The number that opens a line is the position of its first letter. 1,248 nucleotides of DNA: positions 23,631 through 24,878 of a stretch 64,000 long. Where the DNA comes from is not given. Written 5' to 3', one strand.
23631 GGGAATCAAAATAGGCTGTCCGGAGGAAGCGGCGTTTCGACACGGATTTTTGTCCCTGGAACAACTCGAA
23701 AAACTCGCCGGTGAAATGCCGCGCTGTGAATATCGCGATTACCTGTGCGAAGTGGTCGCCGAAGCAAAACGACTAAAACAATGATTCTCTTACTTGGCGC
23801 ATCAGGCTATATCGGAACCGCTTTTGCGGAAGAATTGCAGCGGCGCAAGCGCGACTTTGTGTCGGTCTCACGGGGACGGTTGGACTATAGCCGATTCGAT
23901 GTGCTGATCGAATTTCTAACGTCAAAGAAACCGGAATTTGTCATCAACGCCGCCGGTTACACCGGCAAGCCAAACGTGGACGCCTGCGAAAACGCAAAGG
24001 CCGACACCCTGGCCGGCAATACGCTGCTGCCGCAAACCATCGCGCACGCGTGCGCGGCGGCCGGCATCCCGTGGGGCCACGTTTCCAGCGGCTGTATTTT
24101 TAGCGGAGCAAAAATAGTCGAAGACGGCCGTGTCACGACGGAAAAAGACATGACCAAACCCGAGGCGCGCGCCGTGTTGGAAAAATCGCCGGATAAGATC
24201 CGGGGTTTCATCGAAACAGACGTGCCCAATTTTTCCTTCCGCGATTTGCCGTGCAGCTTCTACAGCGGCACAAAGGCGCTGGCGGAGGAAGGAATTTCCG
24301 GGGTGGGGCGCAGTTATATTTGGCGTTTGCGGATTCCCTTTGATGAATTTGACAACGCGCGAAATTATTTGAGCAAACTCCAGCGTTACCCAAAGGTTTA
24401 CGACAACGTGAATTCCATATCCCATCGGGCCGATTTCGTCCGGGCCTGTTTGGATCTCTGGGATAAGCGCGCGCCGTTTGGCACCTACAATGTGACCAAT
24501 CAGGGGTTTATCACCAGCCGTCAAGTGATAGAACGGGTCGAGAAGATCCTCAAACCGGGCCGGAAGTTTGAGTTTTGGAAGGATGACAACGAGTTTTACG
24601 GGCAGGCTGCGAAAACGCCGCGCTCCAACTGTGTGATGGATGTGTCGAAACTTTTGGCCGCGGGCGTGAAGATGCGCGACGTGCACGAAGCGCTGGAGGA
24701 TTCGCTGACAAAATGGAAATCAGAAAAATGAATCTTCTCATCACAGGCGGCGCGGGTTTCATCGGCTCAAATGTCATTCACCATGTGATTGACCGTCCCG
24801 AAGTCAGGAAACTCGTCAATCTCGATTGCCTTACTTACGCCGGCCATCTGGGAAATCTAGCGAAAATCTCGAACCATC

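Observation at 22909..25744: rmlA-X-rmlB operon with no rmlC: X looks like the eukaryote/giant-virus bifunctional 3,5-epimerase/4-reductase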

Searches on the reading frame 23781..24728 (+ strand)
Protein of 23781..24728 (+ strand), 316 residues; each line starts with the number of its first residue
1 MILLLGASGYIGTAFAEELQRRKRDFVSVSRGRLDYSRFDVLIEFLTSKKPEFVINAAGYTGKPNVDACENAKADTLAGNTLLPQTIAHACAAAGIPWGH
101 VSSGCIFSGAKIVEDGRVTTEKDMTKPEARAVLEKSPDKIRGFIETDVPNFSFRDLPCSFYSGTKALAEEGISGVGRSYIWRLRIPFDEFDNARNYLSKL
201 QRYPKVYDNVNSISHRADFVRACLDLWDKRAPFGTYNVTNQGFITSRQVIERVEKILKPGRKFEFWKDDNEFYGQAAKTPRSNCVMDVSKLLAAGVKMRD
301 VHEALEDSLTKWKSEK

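Call 4: search_protein_families(library=pfam, proteins=[window:23781-24728:+], max_evalue=0.01)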
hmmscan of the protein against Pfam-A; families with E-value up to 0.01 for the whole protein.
window:23781-24728:+ (316 aa): 2 families
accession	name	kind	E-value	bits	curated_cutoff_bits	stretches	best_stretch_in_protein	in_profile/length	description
PF04321.23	RmlD_sub_bind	-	1.8e-23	83.5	27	1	2-128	3-122/287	RmlD substrate binding domain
PF01370.27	Epimerase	-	4.5e-13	49.6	20.9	1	2-113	1-125/240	NAD dependent epimerase/dehydratase family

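Call 5: search_protein_families(library=ncbifam, proteins=[window:23781-24728:+], max_evalue=0.01)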
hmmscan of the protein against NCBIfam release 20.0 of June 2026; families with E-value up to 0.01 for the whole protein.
window:23781-24728:+ (316 aa): 3 families
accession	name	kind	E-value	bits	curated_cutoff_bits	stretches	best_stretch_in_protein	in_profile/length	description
TIGR01214.1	rmlD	equivalog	2.2e-20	72.9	224.05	1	2-127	2-120/285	dTDP-4-dehydrorhamnose reductase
NF047922.1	GDPFucSynFcl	equivalog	9e-06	25.3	500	1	3-107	6-109/308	GDP-L-fucose synthase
TIGR01746.1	Thioester-redct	subfamily_domain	0.00024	20.4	213.35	1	2-24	2-24/371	thioester reductase domain-containing protein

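Call 6: search_solved_structures(query=window:23781-24728:+, max_evalue=1, show_alignments=3)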
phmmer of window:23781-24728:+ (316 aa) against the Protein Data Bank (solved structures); distinct sequences matched with E-value up to 1: 16.
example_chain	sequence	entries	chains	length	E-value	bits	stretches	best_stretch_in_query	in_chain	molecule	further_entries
4qqr_A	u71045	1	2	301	5.7e-29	105.1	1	3-305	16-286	3,5-epimerase/4-reductase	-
7jid_A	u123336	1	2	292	6.8e-13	52.3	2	141-313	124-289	UDP-L-Rhamnose Synthase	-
4wpg_A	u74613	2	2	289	8.8e-09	38.8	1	1-123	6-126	dTDP-4-dehydrorhamnose reductase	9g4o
8g22_A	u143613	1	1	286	6.9e-08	35.9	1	1-113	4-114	dTDP-4-dehydrorhamnose reductase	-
1vl0_A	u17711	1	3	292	1.8e-07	34.5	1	2-110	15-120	DTDP-4-dehydrorhamnose reductase, rfbD ortholog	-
3sc6_A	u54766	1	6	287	9.2e-05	25.6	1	2-110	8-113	dTDP-4-dehydrorhamnose reductase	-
5u9c_A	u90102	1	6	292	0.00018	24.6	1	2-110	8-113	dTDP-4-dehydrorhamnose Reductase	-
8du0_A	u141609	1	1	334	0.00055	23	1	2-123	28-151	GDP-L-fucose synthase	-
7ll6_A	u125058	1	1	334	0.00057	23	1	2-123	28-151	GDP-L-fucose synthase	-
2ggs_A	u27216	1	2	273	0.0013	21.9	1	3-111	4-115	273aa long hypothetical dTDP-4-dehydrorhamnose reductase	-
7anh_A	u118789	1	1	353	0.0082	19.2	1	2-89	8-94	GDP-L-fucose synthase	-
7anc_A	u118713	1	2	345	0.12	15.4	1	2-89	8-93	GDP-L-fucose synthase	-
7cxt_A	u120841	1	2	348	0.12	15.4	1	2-89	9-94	GDP-L-fucose synthase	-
7m13_A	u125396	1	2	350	0.12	15.3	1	2-89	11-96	GDP-L-fucose synthase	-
1xyk_A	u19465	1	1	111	0.16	15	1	184-273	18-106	prion protein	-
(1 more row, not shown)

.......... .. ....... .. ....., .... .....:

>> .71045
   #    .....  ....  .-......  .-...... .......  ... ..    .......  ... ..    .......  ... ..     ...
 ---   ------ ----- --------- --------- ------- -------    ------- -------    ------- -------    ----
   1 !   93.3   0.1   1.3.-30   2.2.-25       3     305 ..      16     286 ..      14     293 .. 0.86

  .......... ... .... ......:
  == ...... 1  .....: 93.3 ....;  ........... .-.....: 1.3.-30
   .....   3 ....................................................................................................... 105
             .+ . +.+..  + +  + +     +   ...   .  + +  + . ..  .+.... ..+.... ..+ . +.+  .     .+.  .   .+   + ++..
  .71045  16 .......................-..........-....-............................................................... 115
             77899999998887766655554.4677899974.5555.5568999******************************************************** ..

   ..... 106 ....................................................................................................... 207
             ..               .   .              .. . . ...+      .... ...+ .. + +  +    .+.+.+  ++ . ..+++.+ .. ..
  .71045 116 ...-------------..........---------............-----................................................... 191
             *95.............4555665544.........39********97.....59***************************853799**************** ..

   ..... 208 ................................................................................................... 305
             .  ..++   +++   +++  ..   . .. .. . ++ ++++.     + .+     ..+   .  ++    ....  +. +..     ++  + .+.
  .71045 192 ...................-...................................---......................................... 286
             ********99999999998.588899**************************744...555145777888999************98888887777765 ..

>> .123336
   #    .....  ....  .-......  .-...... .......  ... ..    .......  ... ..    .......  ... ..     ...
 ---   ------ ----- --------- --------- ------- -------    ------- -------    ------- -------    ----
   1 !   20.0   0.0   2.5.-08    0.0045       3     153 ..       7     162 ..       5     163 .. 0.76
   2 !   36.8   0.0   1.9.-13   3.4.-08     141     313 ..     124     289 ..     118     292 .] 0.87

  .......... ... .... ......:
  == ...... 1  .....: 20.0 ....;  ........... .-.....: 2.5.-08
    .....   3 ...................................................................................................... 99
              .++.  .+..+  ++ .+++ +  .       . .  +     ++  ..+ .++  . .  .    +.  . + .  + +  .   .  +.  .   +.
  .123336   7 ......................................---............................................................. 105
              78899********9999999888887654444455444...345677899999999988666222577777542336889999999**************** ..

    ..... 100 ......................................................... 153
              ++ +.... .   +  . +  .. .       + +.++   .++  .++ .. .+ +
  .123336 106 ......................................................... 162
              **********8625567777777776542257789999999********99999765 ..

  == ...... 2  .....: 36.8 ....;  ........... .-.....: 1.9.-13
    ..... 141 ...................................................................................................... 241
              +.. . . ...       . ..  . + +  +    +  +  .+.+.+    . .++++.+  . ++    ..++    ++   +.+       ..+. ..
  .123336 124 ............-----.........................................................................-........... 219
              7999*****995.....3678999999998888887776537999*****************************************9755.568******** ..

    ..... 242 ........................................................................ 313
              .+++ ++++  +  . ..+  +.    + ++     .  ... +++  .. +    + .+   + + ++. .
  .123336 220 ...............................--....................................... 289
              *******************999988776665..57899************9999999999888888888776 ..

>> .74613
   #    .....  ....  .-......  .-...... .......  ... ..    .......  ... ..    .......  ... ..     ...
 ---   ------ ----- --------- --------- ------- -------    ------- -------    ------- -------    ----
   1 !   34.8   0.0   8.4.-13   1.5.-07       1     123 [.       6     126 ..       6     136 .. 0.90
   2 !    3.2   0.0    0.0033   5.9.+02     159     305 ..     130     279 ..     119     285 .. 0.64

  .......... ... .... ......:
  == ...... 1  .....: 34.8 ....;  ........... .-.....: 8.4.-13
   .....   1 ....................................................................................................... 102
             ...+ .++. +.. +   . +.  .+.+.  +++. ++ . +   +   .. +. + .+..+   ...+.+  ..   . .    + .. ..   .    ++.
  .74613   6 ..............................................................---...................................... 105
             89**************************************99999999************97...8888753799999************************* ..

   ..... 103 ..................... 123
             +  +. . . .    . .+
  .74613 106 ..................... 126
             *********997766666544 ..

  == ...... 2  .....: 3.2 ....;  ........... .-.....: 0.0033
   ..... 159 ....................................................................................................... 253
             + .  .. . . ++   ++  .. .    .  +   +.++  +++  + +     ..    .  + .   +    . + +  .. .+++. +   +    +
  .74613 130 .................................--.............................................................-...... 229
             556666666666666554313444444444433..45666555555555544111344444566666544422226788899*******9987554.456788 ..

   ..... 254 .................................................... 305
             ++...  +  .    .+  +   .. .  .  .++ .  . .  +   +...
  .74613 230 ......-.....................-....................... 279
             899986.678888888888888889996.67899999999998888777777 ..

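Call 8: find_homologous_proteins(query=window:23781-24728:+, max_evalue=0.00001)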
Query window:23781-24728:+ (316 aa): 8000 proteins with E <= 0.00001 among 8000 candidates; the best 120 are listed.
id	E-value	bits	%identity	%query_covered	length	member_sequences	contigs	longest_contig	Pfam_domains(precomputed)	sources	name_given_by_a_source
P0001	1.8e-212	723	100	100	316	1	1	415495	PF04321.24,PF01370.28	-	-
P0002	9.1e-187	638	87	100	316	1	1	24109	PF04321.24,PF01370.28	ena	-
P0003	2.9e-186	637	87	100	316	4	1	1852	PF04321.24,PF01370.28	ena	-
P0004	7.2e-186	635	85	100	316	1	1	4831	PF04321.24,PF01370.28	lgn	-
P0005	1.0e-185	635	86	100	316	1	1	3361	PF04321.24,PF01370.28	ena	-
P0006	1.4e-185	634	85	100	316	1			PF04321.24,PF01370.28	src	-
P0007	2.0e-185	634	85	100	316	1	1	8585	PF04321.24,PF01370.28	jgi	jgi:dTDP-4-dehydrorhamnose reductase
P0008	2.2e-185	634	86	100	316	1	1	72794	PF04321.24,PF01370.28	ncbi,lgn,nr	ncbi:MAG TPA: sugar nucleotide-binding protein [Verrucomicrobiae bacterium]|nr:sugar nucleotide-bind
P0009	5.3e-185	632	87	100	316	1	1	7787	PF04321.24,PF01370.28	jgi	jgi:dTDP-4-dehydrorhamnose reductase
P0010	2.8e-184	630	86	100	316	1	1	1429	PF04321.24,PF01370.28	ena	-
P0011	3.8e-184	630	86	100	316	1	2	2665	PF04321.24,PF01370.28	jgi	jgi:dTDP-4-dehydrorhamnose reductase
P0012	5.0e-184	629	86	100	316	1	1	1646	PF04321.24,PF01370.28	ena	-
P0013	5.2e-184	629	86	100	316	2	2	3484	PF04321.24,PF01370.28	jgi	jgi:dTDP-4-dehydrorhamnose reductase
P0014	3.1e-183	627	85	100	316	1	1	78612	PF04321.24,PF01370.28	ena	-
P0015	3.5e-183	626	85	100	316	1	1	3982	PF04321.24,PF01370.28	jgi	jgi:UDP-glucose 4,6-dehydratase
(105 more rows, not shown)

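Call 28: find_related_loci(query=window:23781-24728:+, collection=genome_contigs, flank=8000)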
Query window:23781-24728:+ (316 aa) in genome_contigs; peptide patterns used: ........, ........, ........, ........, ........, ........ (x = any residue, [..] = any of these).
599 stretches matched a pattern (row limit reached: there are more); 572 encode a relative of the query (tblastn E <= 1e-3); the best 80 are kept; 80 distinct loci.
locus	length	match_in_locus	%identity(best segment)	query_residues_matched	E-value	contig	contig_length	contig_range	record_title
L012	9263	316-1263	80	1-316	0e+0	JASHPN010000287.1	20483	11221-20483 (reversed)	MAG: Verrucomicrobiia bacterium isolate JOPF050 JOPF_AWAY_contig_1038752, whole genome shotgun sequence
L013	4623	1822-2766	80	1-315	0e+0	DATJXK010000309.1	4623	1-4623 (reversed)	MAG TPA_asm: Pseudomonadales bacterium isolate SMAG_U15124 k141_1872202, whole genome shotgun sequence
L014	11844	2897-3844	78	1-316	1e-172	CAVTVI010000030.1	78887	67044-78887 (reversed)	MAG: uncultured Verrucomicrobiae bacterium isolate MFD09286.bin.2.154 genome assembly, contig: contig_79109, whole genom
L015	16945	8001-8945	77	1-315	3e-172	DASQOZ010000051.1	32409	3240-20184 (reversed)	MAG TPA_asm: Candidatus Methylomirabilota bacterium isolate SMAG_U10816 k141_2745800, whole genome shotgun sequence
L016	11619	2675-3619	78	1-315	4e-171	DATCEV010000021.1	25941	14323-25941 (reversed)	MAG TPA_asm: Verrucomicrobiia bacterium isolate SMAG_U7763 k141_10506, whole genome shotgun sequence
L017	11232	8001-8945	75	1-315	9e-171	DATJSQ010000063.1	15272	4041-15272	MAG TPA_asm: Verrucomicrobiia bacterium isolate SMAG_U14997 k141_1663675, whole genome shotgun sequence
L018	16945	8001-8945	76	1-315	1e-170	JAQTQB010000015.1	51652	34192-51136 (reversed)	MAG: Verrucomicrobiales bacterium isolate STB_13 NODE_1320_length_51652_cov_10.173838_Sandtown_B, whole genome shotgun s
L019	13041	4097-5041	77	1-315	2e-170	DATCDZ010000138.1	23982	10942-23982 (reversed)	MAG TPA_asm: Verrucomicrobiia bacterium isolate SMAG_U7740 k141_259116, whole genome shotgun sequence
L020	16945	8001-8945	76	1-315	1e-170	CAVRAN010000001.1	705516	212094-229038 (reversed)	MAG: uncultured Verrucomicrobiae bacterium isolate MFD04540.bin.1.22 genome assembly, contig: contig_1179, whole genome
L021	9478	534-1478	76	1-315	3e-170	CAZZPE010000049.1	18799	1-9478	MAG TPA_asm: uncultured Bifidobacteriaceae bacterium isolate binchicken_co3_607 genome assembly, contig: NODE_9437_lengt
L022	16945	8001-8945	75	1-315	5e-170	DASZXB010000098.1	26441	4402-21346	MAG TPA_asm: Verrucomicrobiia bacterium isolate SMAG_U6172 k141_112332, whole genome shotgun sequence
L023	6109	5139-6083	76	1-315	1e-170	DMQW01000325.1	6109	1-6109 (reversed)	MAG TPA_asm: Limisphaerales bacterium isolate UBA11358 contig_13114, whole genome shotgun sequence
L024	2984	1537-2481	75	1-315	7e-178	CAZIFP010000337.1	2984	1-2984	MAG TPA_asm: uncultured Bifidobacteriaceae bacterium isolate binchicken_co162_622 genome assembly, contig: NODE_112938_l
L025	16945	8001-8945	75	1-315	1e-168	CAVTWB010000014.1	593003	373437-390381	MAG: uncultured Verrucomicrobiae bacterium isolate MFD09286.bin.2.151 genome assembly, contig: contig_63586, whole genom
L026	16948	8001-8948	75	1-316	2e-168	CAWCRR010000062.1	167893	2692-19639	MAG: uncultured Verrucomicrobiae bacterium isolate MFD09286.bin.2.134 genome assembly, contig: contig_99575, whole genom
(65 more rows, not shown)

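Call 31: search_protein_representatives(protein=window:23781-24728:+)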
Query: 316 residues. Proteins with E-value up to 0.001 (for the whole library): 3126; up to 1e-10: 1068; up to 1e-30: 270. The best 150 are listed.
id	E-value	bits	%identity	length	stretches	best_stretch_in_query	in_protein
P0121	3.1e-117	408.2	55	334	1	2-314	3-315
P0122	8.3e-116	403.5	75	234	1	1-231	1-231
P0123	1.6e-114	399.3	56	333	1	2-313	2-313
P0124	2.5e-109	382.2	52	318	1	1-314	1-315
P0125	4.4e-102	358.4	66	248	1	1-240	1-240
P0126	7.6e-98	344.5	50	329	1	1-313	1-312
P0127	1.2e-96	340.6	68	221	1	94-314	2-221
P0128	1.2e-85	304.4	50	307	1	1-313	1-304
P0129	7.3e-85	301.9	51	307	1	1-313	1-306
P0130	2.4e-84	300.2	61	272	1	51-280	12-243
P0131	3.8e-84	299.5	52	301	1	1-315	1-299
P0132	5.2e-81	289.2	75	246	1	149-315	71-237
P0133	1.3e-77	278.1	53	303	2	141-302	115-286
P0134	5.2e-76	272.8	41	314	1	1-313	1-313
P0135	1.1e-75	271.7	50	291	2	141-314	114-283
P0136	7.4e-75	269.0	42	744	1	1-314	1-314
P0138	7.8e-73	262.4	47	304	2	141-314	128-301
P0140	1.4e-70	255.0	44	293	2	137-314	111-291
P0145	1.9e-69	251.3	45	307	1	2-305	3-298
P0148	6.1e-68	246.3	48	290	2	141-314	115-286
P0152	1.1e-66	242.2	48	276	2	143-314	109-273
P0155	1.5e-66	241.8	39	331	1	1-314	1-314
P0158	5.5e-65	236.6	42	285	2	141-313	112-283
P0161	1.5e-63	231.8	46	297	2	141-312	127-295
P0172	4.9e-59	217.0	42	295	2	137-314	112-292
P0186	9.7e-56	206.2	44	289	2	143-312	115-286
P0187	1.6e-55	205.5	42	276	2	141-315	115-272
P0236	1.6e-47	179.2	35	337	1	1-313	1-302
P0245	2.3e-45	172.1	42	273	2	137-313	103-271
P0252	1.3e-43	166.3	43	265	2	142-309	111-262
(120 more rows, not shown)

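Call 33: list_cluster_members(proteins=[P0121, P0124, P0126, P0134, P0136, P0133, P0138, P0140, P0155, P0236])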
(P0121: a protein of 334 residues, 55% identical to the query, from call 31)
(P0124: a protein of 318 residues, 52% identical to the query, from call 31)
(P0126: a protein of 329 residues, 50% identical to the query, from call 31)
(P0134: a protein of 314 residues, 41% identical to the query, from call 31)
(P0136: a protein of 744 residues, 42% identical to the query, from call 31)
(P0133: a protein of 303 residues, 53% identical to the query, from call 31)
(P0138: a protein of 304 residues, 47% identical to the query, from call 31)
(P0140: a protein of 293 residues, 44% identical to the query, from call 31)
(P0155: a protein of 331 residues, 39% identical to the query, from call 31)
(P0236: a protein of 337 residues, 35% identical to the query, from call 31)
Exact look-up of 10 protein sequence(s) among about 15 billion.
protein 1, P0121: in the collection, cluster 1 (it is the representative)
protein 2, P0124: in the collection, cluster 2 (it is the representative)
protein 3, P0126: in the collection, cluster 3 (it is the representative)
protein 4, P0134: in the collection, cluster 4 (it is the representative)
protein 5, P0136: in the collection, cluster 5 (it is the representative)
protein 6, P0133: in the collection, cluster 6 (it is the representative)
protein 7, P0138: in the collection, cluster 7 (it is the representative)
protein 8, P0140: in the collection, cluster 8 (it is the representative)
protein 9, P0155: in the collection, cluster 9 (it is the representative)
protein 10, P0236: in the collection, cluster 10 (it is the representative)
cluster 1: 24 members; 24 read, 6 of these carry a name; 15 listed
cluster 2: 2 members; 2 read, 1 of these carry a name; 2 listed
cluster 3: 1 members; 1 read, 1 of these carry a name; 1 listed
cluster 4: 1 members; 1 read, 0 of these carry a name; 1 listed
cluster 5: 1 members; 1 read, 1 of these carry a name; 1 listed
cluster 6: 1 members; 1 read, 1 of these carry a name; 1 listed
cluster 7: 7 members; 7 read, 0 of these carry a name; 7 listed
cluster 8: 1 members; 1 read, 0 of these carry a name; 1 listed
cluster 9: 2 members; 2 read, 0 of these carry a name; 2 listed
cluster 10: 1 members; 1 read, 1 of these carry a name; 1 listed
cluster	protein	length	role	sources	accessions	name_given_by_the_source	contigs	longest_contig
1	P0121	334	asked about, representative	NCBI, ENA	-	-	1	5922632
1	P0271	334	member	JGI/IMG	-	dTDP-4-dehydrorhamnose reductase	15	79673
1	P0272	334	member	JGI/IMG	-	dTDP-4-dehydrorhamnose reductase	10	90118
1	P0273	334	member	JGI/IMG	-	dTDP-4-dehydrorhamnose reductase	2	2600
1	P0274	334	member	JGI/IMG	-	dTDP-4-dehydrorhamnose reductase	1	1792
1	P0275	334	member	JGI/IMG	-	dTDP-4-dehydrorhamnose reductase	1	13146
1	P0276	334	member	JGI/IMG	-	dTDP-4-dehydrorhamnose reductase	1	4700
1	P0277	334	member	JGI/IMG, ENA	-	-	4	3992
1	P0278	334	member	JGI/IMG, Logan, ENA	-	-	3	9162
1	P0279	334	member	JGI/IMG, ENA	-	-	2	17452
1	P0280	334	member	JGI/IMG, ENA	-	-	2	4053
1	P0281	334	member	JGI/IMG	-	-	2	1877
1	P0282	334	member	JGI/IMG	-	-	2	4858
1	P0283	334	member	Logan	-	-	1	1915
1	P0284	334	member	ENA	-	-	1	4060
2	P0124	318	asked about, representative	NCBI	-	-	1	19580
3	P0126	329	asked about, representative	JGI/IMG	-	dTDP-4-dehydrorhamnose reductase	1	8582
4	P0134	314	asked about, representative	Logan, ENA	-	-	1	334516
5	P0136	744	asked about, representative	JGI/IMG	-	dTDP-4-dehydrorhamnose reductase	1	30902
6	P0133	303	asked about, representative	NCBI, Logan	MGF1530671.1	MAG: sugar nucleotide-binding protein [Puniceicoccaceae bacterium]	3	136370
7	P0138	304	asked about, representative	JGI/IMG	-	-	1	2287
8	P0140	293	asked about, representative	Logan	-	-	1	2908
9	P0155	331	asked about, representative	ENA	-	-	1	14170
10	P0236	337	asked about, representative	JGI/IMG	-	dTDP-4-dehydrorhamnose reductase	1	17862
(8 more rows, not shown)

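Call 44: list_cluster_members(proteins=[P0245, P0252, P0148, P0187, P0152, P0158, P0161, P0172, P0186, P0145])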
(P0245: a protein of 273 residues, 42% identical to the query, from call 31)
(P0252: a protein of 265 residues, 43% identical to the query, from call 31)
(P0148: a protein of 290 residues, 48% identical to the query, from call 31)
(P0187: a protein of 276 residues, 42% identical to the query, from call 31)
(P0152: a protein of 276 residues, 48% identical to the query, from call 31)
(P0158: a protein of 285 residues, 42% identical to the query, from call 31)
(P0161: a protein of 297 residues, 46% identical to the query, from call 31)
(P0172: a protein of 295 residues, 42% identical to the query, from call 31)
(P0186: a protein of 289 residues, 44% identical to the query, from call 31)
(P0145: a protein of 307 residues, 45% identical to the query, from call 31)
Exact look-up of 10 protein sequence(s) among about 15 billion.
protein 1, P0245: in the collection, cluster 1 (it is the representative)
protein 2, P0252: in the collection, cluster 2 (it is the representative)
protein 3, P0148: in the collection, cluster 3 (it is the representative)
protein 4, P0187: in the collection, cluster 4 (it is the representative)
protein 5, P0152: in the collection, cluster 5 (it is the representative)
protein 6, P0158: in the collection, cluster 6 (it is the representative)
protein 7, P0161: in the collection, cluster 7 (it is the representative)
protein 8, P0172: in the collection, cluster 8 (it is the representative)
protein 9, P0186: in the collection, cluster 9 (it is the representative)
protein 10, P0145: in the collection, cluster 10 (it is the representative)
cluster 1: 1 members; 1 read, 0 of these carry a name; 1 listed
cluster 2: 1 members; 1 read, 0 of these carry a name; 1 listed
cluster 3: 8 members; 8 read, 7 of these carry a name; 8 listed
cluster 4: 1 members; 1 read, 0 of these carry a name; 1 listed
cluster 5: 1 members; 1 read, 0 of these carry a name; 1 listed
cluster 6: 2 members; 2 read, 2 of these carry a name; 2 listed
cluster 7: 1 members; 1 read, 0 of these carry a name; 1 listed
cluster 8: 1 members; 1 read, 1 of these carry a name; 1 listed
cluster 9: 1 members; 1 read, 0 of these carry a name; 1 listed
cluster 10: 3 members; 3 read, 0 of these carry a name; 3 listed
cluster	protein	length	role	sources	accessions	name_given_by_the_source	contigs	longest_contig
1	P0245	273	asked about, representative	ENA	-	-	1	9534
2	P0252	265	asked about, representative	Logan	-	-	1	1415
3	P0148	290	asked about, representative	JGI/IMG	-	dTDP-4-dehydrorhamnose reductase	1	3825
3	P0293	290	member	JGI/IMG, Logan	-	UDP-glucose 4,6-dehydratase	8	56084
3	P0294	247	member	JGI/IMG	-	UDP-glucose 4,6-dehydratase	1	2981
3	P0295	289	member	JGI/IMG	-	dTDP-4-dehydrorhamnose reductase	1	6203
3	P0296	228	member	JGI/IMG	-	dTDP-4-dehydrorhamnose reductase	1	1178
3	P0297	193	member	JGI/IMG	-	UDP-glucose 4,6-dehydratase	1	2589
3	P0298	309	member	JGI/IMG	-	dTDP-4-dehydrorhamnose reductase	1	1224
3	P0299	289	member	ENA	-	-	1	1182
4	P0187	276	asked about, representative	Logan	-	-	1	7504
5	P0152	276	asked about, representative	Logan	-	-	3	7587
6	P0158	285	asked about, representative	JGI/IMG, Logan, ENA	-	UDP-glucose 4,6-dehydratase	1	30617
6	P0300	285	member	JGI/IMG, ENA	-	UDP-glucose 4,6-dehydratase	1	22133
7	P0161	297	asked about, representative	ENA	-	-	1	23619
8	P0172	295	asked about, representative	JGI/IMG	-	3,5-epimerase/4-reductase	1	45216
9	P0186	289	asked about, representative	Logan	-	-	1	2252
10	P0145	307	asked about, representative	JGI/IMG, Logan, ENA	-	-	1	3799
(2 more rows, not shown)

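Call 45: find_encoding_contigs(protein=P0172, flank=6000, max_places=2)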
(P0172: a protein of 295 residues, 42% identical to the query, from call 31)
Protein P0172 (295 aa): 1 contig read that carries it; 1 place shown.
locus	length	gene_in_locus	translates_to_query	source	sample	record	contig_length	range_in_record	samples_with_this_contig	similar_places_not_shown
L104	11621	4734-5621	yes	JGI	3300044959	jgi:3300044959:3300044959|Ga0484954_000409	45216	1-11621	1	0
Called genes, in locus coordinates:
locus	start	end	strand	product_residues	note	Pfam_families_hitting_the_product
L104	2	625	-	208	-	?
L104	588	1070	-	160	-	PF03330:DPBB_1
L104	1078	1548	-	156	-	-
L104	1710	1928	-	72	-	-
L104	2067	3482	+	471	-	PF13174:TPR_6 (faint), PF13432:TPR_16 (faint), PF14559:TPR_19 (faint), PF14561:TPR_20 (faint), PF00515:TPR_1 (faint), PF07719:TPR_2 (faint), PF13181:TPR_8 (faint), PF23914:TPR_CcmH_CycH (weak), +7 more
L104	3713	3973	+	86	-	-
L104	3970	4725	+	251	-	PF01784:DUF34_NIF3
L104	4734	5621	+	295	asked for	PF01370:Epimerase, PF04321:RmlD_sub_bind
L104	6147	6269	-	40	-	-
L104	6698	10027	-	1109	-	PF00873:ACR_tran, PF02355:SecD_SecF_C (weak)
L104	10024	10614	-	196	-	PF25954:Beta-barrel_RND_2, PF25967:RND-MFP_C (weak), PF25975:CzcB_C, PF25989:YknX_C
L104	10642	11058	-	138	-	-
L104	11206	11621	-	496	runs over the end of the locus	PF02550:AcetylCoA_hydro, PF13336:AcetylCoA_hyd_C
